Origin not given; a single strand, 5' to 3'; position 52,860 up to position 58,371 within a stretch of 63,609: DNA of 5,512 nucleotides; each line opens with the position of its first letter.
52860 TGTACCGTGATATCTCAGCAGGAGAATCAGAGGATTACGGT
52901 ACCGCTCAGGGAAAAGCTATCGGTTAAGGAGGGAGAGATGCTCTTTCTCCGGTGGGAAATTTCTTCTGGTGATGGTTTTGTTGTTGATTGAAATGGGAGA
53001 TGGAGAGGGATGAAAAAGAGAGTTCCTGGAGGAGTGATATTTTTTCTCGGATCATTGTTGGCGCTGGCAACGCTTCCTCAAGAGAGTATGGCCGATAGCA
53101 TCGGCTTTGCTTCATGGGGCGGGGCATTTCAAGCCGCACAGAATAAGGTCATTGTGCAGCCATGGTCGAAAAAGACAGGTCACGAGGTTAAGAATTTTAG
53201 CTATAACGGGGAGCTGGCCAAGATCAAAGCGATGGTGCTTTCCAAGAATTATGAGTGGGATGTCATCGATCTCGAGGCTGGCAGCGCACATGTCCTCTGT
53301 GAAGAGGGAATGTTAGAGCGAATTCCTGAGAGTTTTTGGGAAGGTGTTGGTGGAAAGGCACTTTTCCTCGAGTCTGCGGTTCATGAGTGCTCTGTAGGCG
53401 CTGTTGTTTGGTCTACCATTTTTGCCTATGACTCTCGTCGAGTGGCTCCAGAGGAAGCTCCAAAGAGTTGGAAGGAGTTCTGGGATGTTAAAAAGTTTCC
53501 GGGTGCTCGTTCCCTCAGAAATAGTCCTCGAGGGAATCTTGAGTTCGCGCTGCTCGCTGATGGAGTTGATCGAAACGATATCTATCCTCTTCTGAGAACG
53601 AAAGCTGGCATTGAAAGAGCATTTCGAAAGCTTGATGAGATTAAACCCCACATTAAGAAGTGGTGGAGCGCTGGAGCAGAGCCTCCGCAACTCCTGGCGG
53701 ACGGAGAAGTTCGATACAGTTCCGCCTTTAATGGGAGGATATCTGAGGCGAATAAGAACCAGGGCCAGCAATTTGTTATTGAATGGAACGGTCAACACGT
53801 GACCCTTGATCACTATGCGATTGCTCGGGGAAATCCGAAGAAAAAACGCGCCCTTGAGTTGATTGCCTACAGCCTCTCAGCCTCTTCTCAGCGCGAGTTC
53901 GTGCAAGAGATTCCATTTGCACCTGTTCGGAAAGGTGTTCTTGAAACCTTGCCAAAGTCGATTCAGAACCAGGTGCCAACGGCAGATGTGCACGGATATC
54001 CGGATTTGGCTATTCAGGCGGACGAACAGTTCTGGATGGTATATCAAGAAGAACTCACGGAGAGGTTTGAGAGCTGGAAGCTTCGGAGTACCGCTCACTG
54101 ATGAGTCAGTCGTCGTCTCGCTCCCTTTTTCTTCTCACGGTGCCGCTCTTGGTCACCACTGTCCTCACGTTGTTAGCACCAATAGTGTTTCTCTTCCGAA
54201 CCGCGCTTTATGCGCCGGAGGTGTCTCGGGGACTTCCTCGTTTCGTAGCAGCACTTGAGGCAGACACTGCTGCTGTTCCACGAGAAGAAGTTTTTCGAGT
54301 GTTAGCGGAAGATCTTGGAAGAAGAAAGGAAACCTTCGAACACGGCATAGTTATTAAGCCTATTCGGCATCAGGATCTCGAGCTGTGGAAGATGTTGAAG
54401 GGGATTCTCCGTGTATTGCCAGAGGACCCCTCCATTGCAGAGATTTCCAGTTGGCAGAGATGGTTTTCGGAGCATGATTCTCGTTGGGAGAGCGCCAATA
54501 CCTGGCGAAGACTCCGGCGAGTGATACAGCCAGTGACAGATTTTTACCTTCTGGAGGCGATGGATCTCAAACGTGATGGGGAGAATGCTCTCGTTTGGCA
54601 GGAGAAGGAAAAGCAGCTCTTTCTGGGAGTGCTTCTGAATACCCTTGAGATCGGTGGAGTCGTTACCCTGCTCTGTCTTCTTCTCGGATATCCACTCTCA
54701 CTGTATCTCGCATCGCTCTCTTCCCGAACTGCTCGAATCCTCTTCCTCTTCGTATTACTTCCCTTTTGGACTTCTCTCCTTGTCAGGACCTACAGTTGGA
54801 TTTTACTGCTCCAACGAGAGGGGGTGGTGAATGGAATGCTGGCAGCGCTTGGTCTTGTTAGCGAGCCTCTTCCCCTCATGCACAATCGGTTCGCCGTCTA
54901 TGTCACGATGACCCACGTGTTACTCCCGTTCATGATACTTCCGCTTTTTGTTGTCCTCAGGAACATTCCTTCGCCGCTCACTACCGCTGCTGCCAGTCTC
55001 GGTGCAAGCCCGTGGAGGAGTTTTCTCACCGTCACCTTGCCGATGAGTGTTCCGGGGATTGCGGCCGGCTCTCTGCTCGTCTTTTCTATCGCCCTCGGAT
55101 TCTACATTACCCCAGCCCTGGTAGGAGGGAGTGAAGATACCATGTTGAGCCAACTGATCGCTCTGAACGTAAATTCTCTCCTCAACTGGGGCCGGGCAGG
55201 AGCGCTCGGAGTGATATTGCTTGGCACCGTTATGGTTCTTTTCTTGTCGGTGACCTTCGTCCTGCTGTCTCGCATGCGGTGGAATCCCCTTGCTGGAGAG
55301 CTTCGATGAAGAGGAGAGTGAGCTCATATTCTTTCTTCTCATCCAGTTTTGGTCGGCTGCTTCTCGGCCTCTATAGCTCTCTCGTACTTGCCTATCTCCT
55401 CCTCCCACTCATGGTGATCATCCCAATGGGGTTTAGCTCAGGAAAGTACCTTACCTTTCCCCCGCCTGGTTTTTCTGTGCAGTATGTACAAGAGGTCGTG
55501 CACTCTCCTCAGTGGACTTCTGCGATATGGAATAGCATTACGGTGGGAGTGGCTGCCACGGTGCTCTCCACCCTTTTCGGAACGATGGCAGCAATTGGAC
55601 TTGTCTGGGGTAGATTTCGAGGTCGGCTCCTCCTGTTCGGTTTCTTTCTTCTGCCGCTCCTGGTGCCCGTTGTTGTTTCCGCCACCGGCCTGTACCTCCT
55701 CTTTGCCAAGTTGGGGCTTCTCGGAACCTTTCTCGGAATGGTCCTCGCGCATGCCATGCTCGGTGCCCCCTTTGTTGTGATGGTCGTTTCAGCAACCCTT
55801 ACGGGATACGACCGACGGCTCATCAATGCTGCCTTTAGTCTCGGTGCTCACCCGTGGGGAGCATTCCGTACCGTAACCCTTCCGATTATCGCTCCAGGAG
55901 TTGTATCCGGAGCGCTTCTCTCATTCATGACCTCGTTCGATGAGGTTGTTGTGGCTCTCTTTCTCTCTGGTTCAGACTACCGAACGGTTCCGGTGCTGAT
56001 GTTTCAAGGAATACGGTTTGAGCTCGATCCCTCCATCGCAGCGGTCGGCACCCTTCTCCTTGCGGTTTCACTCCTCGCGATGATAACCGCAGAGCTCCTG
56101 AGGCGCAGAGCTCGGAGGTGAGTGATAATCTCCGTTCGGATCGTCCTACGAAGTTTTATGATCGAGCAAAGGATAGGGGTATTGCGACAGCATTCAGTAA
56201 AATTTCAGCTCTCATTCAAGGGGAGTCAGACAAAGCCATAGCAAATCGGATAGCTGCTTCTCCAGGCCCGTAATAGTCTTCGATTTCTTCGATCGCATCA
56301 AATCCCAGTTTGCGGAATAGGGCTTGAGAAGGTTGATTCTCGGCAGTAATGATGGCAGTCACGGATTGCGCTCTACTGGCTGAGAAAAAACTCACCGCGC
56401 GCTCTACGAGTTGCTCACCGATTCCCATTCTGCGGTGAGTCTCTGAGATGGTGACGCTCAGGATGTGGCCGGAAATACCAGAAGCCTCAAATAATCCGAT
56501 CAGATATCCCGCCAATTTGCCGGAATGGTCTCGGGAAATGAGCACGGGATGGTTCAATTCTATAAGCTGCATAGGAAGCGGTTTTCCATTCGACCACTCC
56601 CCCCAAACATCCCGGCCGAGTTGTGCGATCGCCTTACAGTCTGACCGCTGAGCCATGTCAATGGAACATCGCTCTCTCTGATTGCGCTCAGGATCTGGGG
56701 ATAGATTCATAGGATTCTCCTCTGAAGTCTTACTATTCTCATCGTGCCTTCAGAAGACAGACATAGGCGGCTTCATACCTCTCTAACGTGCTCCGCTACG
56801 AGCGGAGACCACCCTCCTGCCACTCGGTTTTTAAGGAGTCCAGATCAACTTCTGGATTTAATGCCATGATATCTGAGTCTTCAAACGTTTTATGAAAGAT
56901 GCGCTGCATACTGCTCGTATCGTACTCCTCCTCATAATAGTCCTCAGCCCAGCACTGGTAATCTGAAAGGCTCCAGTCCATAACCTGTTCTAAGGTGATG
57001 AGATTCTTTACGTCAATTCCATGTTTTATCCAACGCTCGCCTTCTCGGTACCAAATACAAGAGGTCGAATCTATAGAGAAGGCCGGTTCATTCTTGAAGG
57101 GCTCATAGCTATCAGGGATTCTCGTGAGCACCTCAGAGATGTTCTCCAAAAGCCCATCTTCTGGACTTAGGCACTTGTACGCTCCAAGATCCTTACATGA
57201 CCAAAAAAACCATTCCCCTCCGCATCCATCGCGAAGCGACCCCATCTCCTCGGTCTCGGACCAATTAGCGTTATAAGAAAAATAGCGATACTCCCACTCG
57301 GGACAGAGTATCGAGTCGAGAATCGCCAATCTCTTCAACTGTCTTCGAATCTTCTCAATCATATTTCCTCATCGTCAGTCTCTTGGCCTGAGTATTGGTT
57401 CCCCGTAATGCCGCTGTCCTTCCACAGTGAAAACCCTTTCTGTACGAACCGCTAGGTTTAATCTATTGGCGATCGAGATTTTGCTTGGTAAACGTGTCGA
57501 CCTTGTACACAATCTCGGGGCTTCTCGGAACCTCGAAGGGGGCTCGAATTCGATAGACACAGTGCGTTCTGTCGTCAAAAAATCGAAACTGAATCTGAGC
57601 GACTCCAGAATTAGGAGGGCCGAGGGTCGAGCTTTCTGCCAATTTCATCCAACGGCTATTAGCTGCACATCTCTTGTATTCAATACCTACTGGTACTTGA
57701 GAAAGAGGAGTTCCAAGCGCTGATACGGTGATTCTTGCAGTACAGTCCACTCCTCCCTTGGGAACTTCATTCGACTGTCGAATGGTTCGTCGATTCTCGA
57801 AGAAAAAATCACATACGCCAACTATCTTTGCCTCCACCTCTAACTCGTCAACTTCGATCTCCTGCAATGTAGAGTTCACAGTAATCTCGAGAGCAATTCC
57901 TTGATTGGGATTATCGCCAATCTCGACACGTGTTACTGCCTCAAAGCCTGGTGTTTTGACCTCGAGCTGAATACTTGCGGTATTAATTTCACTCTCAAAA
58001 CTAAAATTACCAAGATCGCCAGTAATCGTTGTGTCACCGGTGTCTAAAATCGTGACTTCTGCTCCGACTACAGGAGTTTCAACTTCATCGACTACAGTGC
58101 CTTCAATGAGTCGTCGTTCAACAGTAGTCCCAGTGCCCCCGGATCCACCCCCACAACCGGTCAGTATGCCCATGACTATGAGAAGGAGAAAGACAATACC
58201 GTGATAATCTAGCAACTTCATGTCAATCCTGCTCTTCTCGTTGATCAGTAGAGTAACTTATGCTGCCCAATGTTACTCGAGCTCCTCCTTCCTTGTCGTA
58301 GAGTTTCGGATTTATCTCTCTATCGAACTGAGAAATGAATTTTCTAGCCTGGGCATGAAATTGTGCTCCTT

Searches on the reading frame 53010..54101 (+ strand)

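Call 94: search_protein_families(library=pfam, max_evalue=0.001, proteins=[window:53010-54101:+])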
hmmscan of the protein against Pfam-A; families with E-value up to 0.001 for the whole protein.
window:53010-54101:+ (363 aa): 1 family
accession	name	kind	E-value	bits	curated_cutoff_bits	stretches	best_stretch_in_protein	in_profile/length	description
PF13416.11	SBP_bac_8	-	3.1e-39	135.9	27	1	50-319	4-272/279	Bacterial extracellular solute-binding protein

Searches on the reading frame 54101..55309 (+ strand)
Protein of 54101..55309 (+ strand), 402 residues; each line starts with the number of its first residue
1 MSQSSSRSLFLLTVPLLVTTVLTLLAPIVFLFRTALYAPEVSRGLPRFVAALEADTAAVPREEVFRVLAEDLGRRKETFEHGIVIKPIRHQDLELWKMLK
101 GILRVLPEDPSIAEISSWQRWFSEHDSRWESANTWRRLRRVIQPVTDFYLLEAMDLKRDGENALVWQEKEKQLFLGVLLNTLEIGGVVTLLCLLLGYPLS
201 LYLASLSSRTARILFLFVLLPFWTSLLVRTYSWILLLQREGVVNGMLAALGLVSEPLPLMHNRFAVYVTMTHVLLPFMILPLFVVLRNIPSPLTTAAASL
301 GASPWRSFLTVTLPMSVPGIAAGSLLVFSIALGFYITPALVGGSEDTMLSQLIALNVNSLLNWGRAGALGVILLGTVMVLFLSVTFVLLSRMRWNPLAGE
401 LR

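Call 94: search_protein_families(library=pfam, max_evalue=0.001, proteins=[window:54101-55309:+])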
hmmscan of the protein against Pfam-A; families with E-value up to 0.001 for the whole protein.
window:54101-55309:+ (402 aa): 1 family
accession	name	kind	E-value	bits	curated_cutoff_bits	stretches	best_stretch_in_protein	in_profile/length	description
PF00528.27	BPD_transp_1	-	1.9e-10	41.2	26.4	1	196-388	1-173/184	Binding-protein-dependent transport system inner membrane component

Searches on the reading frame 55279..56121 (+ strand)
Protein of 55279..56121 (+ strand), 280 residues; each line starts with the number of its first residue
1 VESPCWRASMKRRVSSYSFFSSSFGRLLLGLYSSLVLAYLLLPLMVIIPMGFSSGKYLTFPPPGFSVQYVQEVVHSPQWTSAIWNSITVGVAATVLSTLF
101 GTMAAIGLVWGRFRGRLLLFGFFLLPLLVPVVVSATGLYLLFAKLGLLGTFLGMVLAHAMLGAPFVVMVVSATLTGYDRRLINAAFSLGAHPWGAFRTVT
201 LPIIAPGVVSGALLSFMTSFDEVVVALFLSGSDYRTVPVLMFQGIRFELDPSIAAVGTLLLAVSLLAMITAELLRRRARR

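Call 94: search_protein_families(library=pfam, max_evalue=0.001, proteins=[window:55279-56121:+])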
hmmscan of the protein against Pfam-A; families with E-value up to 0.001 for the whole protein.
window:55279-56121:+ (280 aa): 1 family
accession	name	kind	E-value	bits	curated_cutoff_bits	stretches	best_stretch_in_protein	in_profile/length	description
PF00528.27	BPD_transp_1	-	1.1e-14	55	26.4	1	98-280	2-184/184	Binding-protein-dependent transport system inner membrane component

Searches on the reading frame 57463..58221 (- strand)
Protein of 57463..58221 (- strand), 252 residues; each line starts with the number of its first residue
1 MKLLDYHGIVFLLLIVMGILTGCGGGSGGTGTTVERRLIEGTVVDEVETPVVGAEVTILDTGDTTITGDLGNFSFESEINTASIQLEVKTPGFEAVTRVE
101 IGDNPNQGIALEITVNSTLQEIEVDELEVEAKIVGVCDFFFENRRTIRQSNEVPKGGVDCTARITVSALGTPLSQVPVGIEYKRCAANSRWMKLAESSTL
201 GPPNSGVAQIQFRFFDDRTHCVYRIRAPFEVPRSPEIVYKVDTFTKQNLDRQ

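Call 94: search_protein_families(library=pfam, max_evalue=0.001, proteins=[window:57463-58221:-])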
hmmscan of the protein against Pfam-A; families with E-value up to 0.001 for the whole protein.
window:57463-58221:- (252 aa): 2 families
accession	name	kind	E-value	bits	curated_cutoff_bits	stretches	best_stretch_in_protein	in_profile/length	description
PF13620.12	CarboxypepD_reg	-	6e-10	39.8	32.3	1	39-111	2-81/82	Carboxypeptidase regulatory-like domain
PF13715.12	CarbopepD_reg_2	-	2.7e-07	31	32.2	1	39-114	1-77/88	CarboxypepD_reg-like domain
